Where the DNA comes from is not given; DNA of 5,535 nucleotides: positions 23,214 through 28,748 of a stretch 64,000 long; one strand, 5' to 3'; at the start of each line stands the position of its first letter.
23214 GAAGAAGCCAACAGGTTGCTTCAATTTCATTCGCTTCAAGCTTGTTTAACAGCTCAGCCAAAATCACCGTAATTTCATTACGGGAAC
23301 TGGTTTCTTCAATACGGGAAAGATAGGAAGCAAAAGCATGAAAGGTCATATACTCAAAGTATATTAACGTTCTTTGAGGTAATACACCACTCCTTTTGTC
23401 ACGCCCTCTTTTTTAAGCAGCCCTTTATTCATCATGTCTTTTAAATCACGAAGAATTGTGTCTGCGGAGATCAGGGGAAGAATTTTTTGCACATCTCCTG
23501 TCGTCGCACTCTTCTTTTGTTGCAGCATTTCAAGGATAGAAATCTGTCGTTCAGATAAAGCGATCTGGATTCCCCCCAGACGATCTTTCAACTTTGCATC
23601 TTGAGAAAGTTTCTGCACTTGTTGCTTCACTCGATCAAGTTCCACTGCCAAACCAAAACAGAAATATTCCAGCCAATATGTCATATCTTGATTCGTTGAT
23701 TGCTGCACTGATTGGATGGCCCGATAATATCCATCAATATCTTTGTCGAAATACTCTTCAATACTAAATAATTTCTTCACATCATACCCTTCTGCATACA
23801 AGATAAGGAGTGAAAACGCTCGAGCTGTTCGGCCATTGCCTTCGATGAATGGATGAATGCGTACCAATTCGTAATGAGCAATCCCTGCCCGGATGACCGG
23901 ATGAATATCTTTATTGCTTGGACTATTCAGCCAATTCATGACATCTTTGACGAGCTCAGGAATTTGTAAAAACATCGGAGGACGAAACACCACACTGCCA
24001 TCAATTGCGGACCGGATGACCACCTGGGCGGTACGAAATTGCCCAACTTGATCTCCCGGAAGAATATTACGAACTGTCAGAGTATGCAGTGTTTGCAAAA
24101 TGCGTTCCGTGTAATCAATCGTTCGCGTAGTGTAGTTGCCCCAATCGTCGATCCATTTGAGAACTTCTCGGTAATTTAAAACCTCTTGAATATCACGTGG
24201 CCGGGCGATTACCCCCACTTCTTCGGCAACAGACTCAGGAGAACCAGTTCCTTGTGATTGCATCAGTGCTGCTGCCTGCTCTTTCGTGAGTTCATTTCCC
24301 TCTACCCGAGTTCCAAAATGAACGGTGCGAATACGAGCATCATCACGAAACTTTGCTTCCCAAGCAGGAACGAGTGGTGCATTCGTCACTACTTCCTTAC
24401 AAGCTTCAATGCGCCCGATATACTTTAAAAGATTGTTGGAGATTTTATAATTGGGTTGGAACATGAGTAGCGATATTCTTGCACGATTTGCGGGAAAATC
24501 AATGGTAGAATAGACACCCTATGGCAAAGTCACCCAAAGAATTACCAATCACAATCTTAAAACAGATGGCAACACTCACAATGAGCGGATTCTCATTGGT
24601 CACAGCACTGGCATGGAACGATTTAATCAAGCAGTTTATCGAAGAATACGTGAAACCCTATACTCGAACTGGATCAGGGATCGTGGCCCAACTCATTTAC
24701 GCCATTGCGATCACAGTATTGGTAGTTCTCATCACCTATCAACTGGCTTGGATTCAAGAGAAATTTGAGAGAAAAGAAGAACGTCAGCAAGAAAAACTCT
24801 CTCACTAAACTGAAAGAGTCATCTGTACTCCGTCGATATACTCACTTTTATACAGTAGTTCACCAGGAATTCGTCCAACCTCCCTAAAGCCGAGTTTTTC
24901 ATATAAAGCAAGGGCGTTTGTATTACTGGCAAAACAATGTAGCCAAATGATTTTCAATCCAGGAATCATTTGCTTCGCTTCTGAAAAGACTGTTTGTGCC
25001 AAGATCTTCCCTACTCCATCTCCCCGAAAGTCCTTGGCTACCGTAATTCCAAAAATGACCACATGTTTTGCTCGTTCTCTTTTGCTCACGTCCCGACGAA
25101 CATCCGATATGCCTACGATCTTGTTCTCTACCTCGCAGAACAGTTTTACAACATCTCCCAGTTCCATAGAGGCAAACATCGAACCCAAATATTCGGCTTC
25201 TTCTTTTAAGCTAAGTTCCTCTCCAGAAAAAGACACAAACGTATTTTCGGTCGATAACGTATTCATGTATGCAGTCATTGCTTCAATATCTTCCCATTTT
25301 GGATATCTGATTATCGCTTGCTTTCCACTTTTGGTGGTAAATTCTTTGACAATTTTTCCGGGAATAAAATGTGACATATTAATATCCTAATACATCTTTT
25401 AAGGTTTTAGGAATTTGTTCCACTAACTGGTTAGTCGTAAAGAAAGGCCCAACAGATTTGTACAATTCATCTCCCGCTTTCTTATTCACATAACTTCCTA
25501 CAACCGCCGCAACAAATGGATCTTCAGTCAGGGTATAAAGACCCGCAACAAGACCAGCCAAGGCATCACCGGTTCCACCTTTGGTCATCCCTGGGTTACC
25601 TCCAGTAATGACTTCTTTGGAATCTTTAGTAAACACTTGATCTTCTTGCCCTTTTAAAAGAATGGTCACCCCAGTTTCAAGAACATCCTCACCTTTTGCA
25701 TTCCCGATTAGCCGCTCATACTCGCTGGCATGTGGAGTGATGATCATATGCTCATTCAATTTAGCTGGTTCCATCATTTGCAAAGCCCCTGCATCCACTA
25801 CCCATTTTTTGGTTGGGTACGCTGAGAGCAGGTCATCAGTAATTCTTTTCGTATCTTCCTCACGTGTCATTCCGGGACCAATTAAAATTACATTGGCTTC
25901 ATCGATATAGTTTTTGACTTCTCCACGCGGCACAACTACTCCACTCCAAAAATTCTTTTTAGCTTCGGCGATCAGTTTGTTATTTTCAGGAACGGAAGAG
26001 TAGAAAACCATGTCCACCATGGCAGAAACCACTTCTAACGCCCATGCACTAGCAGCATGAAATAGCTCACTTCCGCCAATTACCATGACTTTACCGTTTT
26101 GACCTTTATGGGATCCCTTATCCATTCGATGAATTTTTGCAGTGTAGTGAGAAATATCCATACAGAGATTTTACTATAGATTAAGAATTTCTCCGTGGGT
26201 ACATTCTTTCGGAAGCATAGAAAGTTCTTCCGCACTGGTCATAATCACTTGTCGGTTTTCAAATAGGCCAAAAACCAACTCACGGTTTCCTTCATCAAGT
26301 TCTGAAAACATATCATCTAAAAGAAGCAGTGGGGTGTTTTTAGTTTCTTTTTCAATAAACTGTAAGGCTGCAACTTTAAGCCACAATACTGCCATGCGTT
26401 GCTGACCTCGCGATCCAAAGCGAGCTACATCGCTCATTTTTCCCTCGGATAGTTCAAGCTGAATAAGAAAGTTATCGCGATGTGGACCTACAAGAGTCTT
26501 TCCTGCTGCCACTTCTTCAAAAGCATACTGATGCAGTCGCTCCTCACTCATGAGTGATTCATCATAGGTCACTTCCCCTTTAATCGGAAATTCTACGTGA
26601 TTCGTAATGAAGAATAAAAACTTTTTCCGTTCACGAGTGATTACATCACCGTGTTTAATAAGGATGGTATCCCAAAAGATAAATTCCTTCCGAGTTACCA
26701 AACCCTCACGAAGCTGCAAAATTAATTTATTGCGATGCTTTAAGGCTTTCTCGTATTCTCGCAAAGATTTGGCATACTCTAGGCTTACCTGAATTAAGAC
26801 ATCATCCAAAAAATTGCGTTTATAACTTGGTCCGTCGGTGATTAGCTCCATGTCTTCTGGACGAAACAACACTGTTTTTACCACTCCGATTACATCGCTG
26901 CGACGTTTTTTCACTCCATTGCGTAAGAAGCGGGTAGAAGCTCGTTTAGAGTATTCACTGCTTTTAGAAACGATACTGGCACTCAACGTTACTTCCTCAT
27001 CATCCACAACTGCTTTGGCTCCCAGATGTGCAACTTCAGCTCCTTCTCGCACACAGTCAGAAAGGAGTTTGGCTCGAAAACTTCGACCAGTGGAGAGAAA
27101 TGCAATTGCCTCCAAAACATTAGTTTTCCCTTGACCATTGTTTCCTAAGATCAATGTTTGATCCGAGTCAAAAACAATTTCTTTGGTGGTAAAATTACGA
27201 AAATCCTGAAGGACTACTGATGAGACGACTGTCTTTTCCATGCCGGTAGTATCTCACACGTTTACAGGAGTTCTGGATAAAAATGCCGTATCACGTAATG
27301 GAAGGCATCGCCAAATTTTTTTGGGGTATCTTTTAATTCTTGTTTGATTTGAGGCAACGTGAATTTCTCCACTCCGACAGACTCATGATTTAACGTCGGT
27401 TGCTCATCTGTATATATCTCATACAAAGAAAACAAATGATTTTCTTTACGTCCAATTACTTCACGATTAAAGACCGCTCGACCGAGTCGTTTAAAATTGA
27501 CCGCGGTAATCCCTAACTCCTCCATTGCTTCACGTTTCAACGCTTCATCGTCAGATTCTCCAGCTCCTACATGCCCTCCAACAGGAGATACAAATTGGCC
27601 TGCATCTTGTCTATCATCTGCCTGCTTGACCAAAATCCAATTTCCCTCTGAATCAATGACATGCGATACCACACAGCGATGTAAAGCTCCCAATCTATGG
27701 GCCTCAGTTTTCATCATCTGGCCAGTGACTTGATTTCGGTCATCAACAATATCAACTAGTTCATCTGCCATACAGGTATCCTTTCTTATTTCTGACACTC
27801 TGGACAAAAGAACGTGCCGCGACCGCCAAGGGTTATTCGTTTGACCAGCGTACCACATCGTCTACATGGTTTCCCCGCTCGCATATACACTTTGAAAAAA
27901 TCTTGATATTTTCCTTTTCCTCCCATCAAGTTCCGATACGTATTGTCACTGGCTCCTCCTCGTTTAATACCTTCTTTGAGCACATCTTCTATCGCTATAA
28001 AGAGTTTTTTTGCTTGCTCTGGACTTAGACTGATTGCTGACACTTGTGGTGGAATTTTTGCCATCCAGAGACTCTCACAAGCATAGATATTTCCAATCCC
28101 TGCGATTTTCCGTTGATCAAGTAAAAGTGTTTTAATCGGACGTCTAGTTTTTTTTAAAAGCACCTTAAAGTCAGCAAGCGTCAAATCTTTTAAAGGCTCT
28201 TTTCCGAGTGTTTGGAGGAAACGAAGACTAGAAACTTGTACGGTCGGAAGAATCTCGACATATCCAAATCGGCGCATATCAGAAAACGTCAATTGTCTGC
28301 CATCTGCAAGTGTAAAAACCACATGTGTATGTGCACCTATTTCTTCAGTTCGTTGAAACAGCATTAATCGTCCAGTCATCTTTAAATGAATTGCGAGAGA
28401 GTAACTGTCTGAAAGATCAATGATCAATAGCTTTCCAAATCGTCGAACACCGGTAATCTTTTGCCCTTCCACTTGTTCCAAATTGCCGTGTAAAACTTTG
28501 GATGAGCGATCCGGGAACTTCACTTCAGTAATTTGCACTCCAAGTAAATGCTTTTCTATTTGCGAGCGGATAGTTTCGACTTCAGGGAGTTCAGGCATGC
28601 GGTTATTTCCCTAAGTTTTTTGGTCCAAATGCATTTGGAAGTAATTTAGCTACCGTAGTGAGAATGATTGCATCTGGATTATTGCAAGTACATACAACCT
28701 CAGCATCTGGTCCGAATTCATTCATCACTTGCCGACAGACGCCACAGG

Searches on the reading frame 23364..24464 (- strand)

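Call 74: search_protein_families(library=pfam, proteins=[window:23364-24464:-], max_evalue=0.001)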
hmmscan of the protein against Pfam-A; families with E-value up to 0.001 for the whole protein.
window:23364-24464:- (366 aa): 2 families
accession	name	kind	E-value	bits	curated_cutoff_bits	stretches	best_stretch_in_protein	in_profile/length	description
PF02661.23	Fic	-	4.6e-19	69.5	24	1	119-222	3-93/93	Fic/DOC family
PF08220.18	HTH_DeoR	-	0.00024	21.2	21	1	306-352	1-46/57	DeoR-like helix-turn-helix domain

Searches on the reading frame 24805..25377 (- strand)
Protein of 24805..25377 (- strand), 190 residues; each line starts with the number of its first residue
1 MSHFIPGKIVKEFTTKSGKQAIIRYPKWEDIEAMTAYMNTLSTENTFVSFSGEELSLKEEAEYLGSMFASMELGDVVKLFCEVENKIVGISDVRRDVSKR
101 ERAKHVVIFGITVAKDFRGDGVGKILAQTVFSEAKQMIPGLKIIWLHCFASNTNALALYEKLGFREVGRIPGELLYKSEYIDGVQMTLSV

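Call 74: search_protein_families(library=pfam, proteins=[window:24805-25377:-], max_evalue=0.001)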
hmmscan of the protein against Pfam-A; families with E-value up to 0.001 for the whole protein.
window:24805-25377:- (190 aa): 6 families
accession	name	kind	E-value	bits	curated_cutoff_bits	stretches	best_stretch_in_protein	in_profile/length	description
PF00583.31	Acetyltransf_1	-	2.7e-16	60.3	20.7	1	76-164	33-116/116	Acetyltransferase (GNAT) family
PF13508.13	Acetyltransf_7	-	1.1e-10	42.1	27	1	81-166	8-84/84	Acetyltransferase (GNAT) domain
PF13673.13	Acetyltransf_10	-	9.9e-10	38.9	23.6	1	67-169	22-112/128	Acetyltransferase (GNAT) domain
PF08445.16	FR47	-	4.7e-08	33.3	22.1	1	97-166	13-79/86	FR47-like protein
PF13302.13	Acetyltransf_3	-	1.4e-07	32.7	25.4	1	22-165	3-138/138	Acetyltransferase (GNAT) domain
PF13420.13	Acetyltransf_4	-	0.0001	22.8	24.3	1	23-182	1-152/155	Acetyltransferase (GNAT) domain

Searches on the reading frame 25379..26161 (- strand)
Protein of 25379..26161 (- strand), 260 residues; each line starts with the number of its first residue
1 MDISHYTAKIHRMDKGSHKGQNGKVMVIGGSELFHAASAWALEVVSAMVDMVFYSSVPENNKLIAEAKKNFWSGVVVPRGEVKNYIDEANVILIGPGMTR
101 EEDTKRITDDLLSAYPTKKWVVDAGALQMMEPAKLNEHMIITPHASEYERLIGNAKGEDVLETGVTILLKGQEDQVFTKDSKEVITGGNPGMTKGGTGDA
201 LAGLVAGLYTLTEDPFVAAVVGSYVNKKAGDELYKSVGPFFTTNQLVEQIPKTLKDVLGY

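Call 74: search_protein_families(library=pfam, proteins=[window:25379-26161:-], max_evalue=0.001)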
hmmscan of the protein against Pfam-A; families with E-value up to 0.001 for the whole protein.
window:25379-26161:- (260 aa): 1 family
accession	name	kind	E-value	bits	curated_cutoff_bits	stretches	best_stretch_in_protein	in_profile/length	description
PF01256.23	Carb_kinase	-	2.4e-33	116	27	1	25-251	1-241/242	NAD(P)H-hydrate dehydratase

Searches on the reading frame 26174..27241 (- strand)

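Call 11: search_protein_families(library=pfam, proteins=[window:26174-27241:-], max_evalue=0.01)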
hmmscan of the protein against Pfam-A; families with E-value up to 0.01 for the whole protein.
window:26174-27241:- (355 aa): 6 families
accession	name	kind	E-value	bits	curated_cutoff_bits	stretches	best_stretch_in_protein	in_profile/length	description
PF02463.25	SMC_N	-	6.8e-22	78.4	40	1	6-338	2-198/220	RecF/RecN/SMC N terminal domain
PF13476.12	AAA_23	-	4.7e-10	40.9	27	1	9-85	2-78/201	AAA domain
PF13175.12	AAA_15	-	2e-08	34.7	32.1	1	6-81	3-55/374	AAA ATPase domain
PF13304.12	AAA_21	-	1.9e-06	28.6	27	1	29-335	2-296/304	AAA domain, putative AbiEii toxin, Type IV TA system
PF13555.12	AAA_29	-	0.0002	21.5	27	1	9-53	4-49/61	P-loop containing region of AAA domain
PF13558.12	SbcC_Walker_B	-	0.0025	18.5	27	1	267-328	24-89/90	SbcC/RAD50-like, Walker B motif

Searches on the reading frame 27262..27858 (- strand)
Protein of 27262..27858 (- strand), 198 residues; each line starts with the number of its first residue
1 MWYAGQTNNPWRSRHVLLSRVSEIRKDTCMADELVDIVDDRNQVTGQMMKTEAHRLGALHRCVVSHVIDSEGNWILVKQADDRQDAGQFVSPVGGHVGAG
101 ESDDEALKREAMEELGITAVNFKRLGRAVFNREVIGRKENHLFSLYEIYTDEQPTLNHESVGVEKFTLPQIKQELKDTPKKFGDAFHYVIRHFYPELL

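Call 11: search_protein_families(library=pfam, proteins=[window:27262-27858:-], max_evalue=0.01)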
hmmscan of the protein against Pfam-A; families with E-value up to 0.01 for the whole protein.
window:27262-27858:- (198 aa): 1 family
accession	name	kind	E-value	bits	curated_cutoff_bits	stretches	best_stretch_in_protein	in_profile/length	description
PF00293.34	NUDIX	-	4.7e-12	46.5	21.1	1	61-179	4-127/134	NUDIX domain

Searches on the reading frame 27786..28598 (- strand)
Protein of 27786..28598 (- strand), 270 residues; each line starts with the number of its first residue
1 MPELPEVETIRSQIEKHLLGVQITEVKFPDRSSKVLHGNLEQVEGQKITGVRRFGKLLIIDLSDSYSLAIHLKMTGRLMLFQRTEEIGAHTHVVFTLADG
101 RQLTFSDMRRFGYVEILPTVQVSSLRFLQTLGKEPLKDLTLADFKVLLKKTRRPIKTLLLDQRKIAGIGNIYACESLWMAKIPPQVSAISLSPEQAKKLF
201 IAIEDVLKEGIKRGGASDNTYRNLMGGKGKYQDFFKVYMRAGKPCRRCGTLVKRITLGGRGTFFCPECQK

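Call 11: search_protein_families(library=pfam, proteins=[window:27786-28598:-], max_evalue=0.01)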
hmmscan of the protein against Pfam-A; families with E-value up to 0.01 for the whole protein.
window:27786-28598:- (270 aa): 5 families
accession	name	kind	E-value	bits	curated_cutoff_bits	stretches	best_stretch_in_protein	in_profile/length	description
PF01149.29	Fapy_DNA_glyco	-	1.5e-31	109.9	25.5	1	1-114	1-117/117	Formamidopyrimidine-DNA glycosylase N-terminal domain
PF06831.19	H2TH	-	8.3e-24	83.8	34.7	1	131-217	1-88/93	Formamidopyrimidine-DNA glycosylase H2TH domain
PF06827.20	zf-FPG_IleRS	-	6.8e-10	39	21.3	1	242-270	1-29/30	Zinc finger found in FPG and IleRS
PF05833.16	NFACT_N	-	0.0064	15.8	31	0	134-209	169-242/456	NFACT N-terminal and middle domains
PF24458.1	DUF7573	-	0.0095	16.3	30.2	0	241-269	10-37/39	Domain of unknown function (DUF7573)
